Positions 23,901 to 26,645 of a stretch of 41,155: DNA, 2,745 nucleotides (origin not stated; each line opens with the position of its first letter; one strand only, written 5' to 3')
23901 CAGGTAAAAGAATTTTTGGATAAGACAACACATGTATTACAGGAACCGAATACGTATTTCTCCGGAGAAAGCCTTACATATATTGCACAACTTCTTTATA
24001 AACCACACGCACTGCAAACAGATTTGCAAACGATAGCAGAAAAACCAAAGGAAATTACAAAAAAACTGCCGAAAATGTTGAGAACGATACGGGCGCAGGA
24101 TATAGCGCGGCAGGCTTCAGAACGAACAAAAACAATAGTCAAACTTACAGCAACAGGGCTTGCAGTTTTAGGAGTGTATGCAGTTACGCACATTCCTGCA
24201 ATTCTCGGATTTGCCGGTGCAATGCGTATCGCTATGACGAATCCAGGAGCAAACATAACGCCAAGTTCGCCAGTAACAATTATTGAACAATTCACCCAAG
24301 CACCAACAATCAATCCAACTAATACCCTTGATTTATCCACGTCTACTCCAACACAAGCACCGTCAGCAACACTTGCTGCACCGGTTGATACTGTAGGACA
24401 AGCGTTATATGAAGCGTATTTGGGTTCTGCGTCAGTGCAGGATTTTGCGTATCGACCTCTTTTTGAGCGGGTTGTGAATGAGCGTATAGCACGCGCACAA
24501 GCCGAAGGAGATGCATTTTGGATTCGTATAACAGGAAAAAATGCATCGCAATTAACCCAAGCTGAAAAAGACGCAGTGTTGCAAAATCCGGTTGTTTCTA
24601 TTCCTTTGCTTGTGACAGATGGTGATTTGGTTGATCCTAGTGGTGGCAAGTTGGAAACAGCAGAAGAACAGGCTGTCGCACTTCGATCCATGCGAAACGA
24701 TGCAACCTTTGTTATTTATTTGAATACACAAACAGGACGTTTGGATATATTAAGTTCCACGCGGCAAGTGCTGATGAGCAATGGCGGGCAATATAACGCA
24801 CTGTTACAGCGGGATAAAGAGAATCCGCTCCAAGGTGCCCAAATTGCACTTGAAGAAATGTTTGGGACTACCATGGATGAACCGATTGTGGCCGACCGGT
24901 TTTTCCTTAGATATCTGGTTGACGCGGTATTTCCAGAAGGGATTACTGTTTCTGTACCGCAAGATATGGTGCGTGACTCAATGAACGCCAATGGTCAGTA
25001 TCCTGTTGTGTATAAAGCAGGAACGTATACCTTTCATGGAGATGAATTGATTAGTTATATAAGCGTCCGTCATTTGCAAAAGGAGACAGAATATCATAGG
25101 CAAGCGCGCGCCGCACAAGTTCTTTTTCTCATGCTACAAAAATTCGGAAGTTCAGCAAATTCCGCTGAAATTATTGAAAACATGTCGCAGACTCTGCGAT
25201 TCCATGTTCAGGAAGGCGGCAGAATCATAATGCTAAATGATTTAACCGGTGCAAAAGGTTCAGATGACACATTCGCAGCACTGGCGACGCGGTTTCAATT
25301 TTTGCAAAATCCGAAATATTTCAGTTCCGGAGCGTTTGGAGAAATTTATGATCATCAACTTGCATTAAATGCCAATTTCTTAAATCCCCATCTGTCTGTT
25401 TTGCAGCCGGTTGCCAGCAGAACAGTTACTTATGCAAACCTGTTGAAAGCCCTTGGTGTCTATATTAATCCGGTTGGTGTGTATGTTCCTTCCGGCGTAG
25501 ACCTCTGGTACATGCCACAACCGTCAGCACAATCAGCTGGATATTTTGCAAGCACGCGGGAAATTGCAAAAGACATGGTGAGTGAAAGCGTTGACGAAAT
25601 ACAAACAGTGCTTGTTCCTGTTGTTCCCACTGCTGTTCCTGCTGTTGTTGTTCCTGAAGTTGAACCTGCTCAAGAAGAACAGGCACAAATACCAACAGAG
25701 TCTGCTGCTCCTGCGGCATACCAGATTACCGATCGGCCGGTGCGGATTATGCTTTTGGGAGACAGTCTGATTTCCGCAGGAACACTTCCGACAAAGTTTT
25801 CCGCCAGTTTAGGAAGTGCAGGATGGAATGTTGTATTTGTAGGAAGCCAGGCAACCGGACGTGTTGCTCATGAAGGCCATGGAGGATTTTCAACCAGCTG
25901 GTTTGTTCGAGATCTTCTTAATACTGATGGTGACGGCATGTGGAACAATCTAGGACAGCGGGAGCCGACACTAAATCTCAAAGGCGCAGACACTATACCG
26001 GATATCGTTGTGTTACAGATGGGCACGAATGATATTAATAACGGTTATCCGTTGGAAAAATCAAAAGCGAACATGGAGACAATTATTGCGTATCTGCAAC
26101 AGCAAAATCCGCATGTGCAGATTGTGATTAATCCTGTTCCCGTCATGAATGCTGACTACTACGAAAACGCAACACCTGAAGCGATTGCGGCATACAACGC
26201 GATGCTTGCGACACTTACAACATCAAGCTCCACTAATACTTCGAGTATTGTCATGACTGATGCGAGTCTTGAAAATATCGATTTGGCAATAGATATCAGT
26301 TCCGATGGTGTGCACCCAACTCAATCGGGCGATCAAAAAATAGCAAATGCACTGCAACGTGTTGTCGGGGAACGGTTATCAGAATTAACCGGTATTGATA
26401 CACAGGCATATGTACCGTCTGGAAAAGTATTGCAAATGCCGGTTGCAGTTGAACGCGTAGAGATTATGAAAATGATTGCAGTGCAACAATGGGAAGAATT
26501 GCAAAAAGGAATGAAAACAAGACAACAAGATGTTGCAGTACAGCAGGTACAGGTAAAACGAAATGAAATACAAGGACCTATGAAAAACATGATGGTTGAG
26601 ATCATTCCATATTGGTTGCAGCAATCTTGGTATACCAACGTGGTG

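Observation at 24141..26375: A complete 'TM anchor, LCP, SGNH' cell-wall enzyme cassette embedded 8,000 aa into the protein defines a topology switch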

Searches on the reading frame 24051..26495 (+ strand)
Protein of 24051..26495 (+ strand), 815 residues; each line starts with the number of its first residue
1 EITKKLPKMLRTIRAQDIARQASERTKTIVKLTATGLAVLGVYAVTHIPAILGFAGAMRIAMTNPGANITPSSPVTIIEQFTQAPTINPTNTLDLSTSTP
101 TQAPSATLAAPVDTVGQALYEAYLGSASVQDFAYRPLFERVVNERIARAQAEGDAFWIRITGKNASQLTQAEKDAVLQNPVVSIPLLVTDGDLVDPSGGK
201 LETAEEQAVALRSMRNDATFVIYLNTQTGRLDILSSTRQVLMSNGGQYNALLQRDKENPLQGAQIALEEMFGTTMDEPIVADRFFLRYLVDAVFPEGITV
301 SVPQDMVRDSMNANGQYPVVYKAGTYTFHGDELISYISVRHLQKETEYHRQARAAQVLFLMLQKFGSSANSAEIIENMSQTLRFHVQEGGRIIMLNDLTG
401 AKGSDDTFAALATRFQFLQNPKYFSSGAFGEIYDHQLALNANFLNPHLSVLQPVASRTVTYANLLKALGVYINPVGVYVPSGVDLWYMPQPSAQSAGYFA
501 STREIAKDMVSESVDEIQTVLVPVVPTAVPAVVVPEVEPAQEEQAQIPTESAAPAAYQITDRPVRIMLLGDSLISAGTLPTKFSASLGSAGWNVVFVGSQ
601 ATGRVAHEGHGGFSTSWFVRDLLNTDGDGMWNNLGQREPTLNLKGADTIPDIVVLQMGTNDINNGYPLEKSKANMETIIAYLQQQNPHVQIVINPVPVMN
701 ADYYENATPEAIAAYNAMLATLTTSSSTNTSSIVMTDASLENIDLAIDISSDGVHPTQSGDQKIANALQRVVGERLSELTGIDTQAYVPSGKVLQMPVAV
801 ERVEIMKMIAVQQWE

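Call 8: find_homologous_proteins(query=window:24051-26495:+)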
Query window:24051-26495:+: 8000 candidates shared short words with the query, none scored E <= 0.001.

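Call 15: search_solved_structures(query=window:24051-26495:+, max_evalue=1, show_alignments=3)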
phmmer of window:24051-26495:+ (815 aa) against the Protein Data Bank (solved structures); distinct sequences matched with E-value up to 1: 20.
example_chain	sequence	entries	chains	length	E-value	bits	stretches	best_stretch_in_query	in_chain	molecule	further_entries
5b5s_A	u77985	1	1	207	5.2e-08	35.1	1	645-768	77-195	Acetic acid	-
5b5l_A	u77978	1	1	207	7.9e-08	34.5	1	646-768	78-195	acetyl esterase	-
2vpt_A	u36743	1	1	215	7.3e-07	31.3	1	562-781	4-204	LIPOLYTIC ENZYME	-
8qty_A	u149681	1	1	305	3.8e-06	28.9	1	214-431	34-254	Biofilm regulatory protein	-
3okz_A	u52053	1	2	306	1.3e-05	27.1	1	202-387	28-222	Putative uncharacterized protein gbs0355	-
3mej_A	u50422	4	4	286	4.3e-05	25.4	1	205-393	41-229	transcriptional regulator ywtF | Putative transcriptional regulator ywtF | Polyisoprenyl-teichoic acid--peptidoglycan teichoic acid transferase TagT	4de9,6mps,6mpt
7c23_A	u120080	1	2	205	5.1e-05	25.2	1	648-722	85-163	Carboxylesterase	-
6uf5_A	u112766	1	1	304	5.1e-05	25.2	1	205-392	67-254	Polyisoprenyl-teichoic acid--peptidoglycan teichoic acid transferase TagT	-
7c29_A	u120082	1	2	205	7e-05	24.7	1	648-720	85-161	Carboxylesterase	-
3nxh_A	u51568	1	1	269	0.00025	22.9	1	212-382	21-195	transcriptional regulator yvhJ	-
6uf3_A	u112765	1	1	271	0.00025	22.9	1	212-382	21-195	Polyisoprenyl-teichoic acid--peptidoglycan teichoic acid transferase TagV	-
9cy9_A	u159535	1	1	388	0.0034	19.2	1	215-388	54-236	Biofilm regulatory protein A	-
4ppy_A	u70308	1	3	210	0.0043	18.8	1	642-775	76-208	Putative acylhydrolase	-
9hi4_C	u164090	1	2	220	0.012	17.3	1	648-772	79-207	FI6-focused design_03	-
6uex_A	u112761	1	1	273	0.021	16.5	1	267-362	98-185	Regulatory protein MsrR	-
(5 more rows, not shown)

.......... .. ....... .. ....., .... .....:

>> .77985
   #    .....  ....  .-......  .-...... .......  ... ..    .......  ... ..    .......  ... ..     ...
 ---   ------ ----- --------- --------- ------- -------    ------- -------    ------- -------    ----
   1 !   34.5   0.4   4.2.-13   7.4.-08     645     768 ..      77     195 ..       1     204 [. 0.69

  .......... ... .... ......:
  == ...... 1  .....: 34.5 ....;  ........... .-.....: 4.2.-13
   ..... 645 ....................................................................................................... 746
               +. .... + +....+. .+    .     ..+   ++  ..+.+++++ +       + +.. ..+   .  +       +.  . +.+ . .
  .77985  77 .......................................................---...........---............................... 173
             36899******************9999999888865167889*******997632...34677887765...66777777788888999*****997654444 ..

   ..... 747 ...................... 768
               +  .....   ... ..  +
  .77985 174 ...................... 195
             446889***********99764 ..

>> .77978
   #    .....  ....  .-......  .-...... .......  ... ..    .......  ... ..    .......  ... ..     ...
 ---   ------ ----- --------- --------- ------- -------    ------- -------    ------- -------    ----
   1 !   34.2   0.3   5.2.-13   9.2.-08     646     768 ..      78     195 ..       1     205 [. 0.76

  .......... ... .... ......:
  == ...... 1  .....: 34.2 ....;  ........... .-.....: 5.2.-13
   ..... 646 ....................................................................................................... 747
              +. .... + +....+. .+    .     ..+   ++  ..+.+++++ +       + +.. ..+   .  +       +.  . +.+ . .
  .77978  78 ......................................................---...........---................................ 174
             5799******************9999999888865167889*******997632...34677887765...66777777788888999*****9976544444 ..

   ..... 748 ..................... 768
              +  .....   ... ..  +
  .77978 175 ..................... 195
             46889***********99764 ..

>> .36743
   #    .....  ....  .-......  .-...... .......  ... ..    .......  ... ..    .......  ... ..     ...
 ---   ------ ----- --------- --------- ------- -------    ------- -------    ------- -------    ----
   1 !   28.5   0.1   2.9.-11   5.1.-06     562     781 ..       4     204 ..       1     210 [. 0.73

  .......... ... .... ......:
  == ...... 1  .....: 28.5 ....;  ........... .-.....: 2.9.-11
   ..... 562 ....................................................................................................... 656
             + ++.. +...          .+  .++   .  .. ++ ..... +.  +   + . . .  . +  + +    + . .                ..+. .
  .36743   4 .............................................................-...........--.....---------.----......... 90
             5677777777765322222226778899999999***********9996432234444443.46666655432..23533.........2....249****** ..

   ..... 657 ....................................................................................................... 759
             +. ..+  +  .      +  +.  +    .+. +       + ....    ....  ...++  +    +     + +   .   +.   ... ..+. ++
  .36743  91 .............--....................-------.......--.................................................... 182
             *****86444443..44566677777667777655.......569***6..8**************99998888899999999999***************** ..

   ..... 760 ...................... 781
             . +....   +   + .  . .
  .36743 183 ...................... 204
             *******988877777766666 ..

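Call 26: search_protein_representatives(protein=window:24051-26495:+)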
Query: 815 residues. Proteins with E-value up to 0.001 (for the whole library): 940; up to 1e-10: 46; up to 1e-30: 2. The best 150 are listed.
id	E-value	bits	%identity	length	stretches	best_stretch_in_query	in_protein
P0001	1.1e-60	222.5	39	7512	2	83-421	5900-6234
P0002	2.3e-39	152.0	68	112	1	119-229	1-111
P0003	2.7e-28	115.4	36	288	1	523-768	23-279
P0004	2.4e-26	109.0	39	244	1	561-770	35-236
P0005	1.1e-24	103.5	38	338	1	541-767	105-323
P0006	6.4e-22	94.3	36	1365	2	557-773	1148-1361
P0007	2.8e-21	92.2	32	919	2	561-772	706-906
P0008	8.1e-21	90.7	28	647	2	556-784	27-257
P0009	2.1e-20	89.3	38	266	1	565-769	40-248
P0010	3.9e-19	85.1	32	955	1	522-772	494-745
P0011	9.3e-19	83.9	36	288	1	551-774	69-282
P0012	1.3e-18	83.4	33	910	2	539-774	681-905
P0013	3.7e-17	78.6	34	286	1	560-773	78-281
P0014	1.3e-16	76.7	29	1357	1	58-357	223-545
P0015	1.9e-16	76.2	37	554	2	547-640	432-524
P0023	1.9e-14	69.6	32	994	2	564-768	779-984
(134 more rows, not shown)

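Call 29: find_encoding_contigs(protein=P0001, flank=10000, max_places=4)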
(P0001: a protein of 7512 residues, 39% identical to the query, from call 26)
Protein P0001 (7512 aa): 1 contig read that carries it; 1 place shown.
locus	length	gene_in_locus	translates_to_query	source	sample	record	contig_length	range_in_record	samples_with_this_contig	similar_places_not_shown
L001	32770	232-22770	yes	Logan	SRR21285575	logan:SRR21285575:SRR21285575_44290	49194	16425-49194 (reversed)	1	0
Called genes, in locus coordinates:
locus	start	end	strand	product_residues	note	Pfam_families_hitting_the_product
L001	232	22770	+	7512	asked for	PF03816:LytR_cpsA_psr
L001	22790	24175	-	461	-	PF00884:Sulfatase, PF01663:Phosphodiest, PF02995:DUF229 (weak), PF16347:SGSH_C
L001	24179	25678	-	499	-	PF00884:Sulfatase, PF01663:Phosphodiest, PF16347:SGSH_C (weak)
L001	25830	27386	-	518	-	-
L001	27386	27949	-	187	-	-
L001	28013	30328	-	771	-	-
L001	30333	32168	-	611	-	PF08305:NPCBM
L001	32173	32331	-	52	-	-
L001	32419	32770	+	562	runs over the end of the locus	-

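Call 60: predict_structure(alignment_id=A2)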
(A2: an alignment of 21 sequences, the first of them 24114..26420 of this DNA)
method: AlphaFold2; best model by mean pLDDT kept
length: 769 residues; sequences in the alignment: 21
mean_pLDDT: 62.2   pTM: 0.42
mean pLDDT of the five models: 62.2, 62.2, 59.9, 59.3, 58.8
residues with pLDDT >= 90: 184; 70-90: 119; 50-70: 139; < 50: 327
segments of 3 or more residues with pLDDT < 50: 22-25, 27-29, 42-45, 47-91, 161-171, 192-239, 248-252, 254-259, 340-448, 451-455, 457-508, 515-527, 766-769
pLDDT, mean of each block of 10 residues (from residue 1): 57 58 48 51 46 42 37 39 41 50 56 65 81 87 91 76 43 55 58 43 44 36 39 46 48 46 65 76 79 82 87 75 57 52 47 44 31 30 38 34 27 26 28 32 48 42 35 36 32 30 40 45 45 74 96 93 95 94 94 95 85 67 81 97 97 98 97 93 88 96 96 80 92 94 95 92 53
secondary structure, 60 per line:
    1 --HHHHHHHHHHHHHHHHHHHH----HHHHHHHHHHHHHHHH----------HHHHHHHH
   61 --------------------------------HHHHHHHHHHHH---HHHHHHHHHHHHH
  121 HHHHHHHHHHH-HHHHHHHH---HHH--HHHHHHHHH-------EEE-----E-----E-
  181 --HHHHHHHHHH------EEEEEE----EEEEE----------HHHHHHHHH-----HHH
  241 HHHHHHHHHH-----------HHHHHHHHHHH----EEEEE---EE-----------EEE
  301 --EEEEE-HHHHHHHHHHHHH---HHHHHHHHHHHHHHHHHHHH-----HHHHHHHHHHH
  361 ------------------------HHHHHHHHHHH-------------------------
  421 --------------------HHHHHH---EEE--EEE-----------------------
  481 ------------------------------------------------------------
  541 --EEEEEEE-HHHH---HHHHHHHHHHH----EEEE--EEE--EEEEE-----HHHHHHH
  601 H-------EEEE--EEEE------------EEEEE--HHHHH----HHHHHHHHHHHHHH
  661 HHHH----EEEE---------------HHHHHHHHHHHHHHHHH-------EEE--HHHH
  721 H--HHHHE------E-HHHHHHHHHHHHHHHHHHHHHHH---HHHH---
elements in order (helices of 4 or more, strands of 3 or more residues): H3-22 H27-42 H53-60 H93-104 H108-131 H133-140 H149-157 E165-167 H183-192 E199-204 E209-213 H224-232 H238-250 H262-272 E277-281 E298-300 E303-307 H309-321 H325-344 H350-360 H385-395 H441-446 E450-452 E455-457 E543-549 H551-554 H558-568 E573-576 E579-581 E584-588 H594-601 E609-612 E615-618 E631-635 H638-642 H647-664 E669-672 H688-704 E712-714 H717-721 H724-727 H737-759 H763-766

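Call 65: search_protein_families(library=pfam, proteins=[L001:232-12231:+, L001:11632-22767:+], max_evalue=0.01)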
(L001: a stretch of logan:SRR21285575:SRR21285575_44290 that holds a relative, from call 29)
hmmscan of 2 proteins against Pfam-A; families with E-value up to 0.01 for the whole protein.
L001:232-12231:+ (4000 aa): 2 families
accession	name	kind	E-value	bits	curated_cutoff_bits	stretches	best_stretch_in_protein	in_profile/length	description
PF17914.6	HopA1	-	0.0067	16.8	22.7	0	3108-3202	12-98/170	HopA1 effector protein family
PF04851.21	ResIII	-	0.008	16.5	22.5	0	1720-1856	22-134/164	Type III restriction enzyme, res subunit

L001:11632-22767:+ (3712 aa): 1 family
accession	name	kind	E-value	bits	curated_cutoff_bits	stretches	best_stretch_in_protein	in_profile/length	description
PF03816.19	LytR_cpsA_psr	-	6.8e-12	46.2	24.6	1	2280-2375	51-145/150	LytR_cpsA_psr family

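Call 66: fold_search(model_id=the predicted structure, library=pdb)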
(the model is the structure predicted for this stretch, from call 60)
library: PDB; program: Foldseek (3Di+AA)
matches with E <= 10: 1167; with E <= 0.001: 98
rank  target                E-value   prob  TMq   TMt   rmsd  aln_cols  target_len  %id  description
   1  5b5l                  1.3e-12  1.00  0.23  0.78   3.4       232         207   23  Crystal structure of acetyl esterase mutant S10A with acetate ion (released 2017-05-31)
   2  5b5s                  4.8e-12  1.00  0.23  0.79   3.3       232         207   24  Crystal structure of a carbohydrate esterase family 3 from Talaromyces cellulolyticus (released 2016-11-16)
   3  2vpt                  1.2e-10  1.00  0.23  0.80   3.9       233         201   26  Clostridium thermocellum family 3 carbohydrate esterase (released 2008-05-06)
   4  4ppy_A                2.6e-08  1.00  0.20  0.68   4.8       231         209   17  Crystal structure of a putative acylhydrolase (BF3764) from Bacteroides fragilis NCTC 9343 at 2.00 A resolution (released 2014-04-02)
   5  7c23_A                7.0e-08  1.00  0.18  0.64  16.8       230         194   19  Crystal structure of CrmE10, a SGNH-hydrolase family esterase (released 2020-05-20)
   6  6njc_A                1.5e-07  1.00  0.20  0.68   5.3       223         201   15  Crystal Structure of the Sialate O-acetylesterase from Bacteroides vulgatus (released 2019-01-16)
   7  2hsj_D                1.7e-07  1.00  0.20  0.64   5.6       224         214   21  The structure of a putative platelet activating factor from Streptococcus pneumonia. (released 2006-09-19)
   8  7c2d                  1.7e-07  1.00  0.17  0.62  14.6       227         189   18  Esterase AlinE4 mutant-S13A (released 2020-05-20)
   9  7pzh_FFF              2.1e-07  1.00  0.20  0.70   4.9       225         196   14  Phocaeicola vulgatus sialic acid esterase at 2.06 Angstrom resolution (released 2022-05-25)
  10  7ddy_B                2.1e-07  1.00  0.20  0.71   4.4       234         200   18  Crystal structure of an acetyl xylan esterase AlAXEase (released 2021-06-02)
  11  7c2a                  2.1e-07  1.00  0.18  0.62  14.7       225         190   17  Crystal structure of AlinE4, a SGNH-hydrolase family esterase (released 2020-05-20)
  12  7c82                  2.2e-07  1.00  0.18  0.62  14.5       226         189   18  Crystal structure of AlinE4, a SGNH-hydrolase family esterase (released 2020-07-08)
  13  4iyj_A                2.5e-07  1.00  0.20  0.64   4.4       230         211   15  Crystal structure of a putative acylhydrolase (BACUNI_03406) from Bacteroides uniformis ATCC 8492 at 1.37 A resolution (released 2013-03-06)
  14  4ppy_B                2.7e-07  1.00  0.20  0.68   6.0       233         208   17  Crystal structure of a putative acylhydrolase (BF3764) from Bacteroides fragilis NCTC 9343 at 2.00 A resolution (released 2014-04-02)
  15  2hsj_A                3.0e-07  1.00  0.20  0.66   5.3       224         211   20  The structure of a putative platelet activating factor from Streptococcus pneumonia. (released 2006-09-19)
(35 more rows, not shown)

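Call 70: find_encoding_contigs(protein=P0002, flank=10000, max_places=4)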
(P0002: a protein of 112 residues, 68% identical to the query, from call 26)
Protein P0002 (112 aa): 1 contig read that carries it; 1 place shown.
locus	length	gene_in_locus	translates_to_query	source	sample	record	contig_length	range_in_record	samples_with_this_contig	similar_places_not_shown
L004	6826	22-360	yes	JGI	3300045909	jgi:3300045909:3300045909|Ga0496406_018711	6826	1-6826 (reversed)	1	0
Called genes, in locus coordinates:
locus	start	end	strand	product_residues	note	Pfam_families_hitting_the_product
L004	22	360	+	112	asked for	-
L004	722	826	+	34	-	-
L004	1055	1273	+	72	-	-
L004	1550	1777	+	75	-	-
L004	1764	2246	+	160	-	-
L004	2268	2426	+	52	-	-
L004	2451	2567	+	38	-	-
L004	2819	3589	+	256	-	-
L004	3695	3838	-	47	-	-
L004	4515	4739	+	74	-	-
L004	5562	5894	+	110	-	-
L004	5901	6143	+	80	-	-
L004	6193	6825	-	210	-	?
